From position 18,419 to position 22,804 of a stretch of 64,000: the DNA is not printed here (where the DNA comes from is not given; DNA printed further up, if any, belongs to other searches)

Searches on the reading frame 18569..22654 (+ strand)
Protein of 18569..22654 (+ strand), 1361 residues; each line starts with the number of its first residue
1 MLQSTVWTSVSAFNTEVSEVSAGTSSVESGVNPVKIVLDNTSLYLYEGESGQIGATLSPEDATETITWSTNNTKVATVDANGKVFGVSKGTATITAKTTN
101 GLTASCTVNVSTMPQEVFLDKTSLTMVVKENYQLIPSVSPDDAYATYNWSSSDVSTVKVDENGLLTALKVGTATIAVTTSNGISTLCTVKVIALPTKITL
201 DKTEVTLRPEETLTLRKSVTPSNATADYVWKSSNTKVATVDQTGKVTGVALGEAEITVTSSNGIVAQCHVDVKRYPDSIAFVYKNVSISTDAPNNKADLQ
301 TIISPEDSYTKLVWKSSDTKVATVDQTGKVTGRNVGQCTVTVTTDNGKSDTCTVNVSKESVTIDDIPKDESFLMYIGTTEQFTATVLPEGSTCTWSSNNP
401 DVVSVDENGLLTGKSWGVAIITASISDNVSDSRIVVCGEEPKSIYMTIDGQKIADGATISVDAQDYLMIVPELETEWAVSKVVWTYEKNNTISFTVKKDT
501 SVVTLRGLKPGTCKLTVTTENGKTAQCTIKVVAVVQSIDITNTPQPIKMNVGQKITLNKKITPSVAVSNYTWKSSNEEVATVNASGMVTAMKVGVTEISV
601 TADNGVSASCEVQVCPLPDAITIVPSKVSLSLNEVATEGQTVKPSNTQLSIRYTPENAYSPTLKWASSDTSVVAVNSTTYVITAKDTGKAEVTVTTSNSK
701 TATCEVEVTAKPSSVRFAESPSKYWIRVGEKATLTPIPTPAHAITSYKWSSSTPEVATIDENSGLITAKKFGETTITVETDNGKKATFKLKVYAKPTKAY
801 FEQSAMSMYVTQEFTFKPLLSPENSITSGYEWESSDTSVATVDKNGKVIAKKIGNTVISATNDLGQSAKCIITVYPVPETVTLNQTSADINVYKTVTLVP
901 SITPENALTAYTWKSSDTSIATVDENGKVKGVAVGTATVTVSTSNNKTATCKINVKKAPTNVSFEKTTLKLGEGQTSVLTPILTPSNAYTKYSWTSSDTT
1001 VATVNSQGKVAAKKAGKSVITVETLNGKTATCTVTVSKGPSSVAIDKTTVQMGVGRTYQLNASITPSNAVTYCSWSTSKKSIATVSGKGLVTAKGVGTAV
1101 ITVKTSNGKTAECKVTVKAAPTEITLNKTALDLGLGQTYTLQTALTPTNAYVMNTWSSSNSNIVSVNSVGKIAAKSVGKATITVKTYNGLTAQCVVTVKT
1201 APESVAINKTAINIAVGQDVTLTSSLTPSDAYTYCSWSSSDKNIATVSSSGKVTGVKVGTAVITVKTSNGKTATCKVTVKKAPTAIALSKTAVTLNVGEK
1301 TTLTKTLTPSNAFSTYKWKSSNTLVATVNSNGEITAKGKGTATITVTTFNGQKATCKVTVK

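Call 43: search_protein_families(library=pfam, proteins=[window:18569-22654:+], max_evalue=0.00001)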
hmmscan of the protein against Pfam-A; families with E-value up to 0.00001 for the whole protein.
window:18569-22654:+ (1361 aa): 7 families
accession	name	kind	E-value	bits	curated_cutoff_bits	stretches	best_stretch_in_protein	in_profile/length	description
PF02368.24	Big_2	-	1.3e-153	499.7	22.8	15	196-263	3-72/79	Bacterial Ig-like domain (group 2)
PF25354.1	Ig_NUP210_16th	-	9.1e-18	64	27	0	748-780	31-63/72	NUP210-like, Ig-like domain 16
PF22359.2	Big-like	-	2.2e-17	63.5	27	0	913-956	5-47/48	Bacterial Ig-like domain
PF21461.3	HL_N-beta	-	2.2e-17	63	27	0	567-604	11-47/57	Hyaluronate lyase, N-terminal beta-sheet domain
PF06832.18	BiPBP_C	-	1.1e-10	41.7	26.8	0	36-108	16-88/90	Penicillin-Binding Protein C-terminus Family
PF21764.3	Invasin_D4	-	2.1e-09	38.2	27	0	225-253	37-64/88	Invasin, domain 4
PF21577.3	PG_0320-like_C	-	2.5e-07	31.3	27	0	174-219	22-67/106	PG_0320-like, C-terminal domain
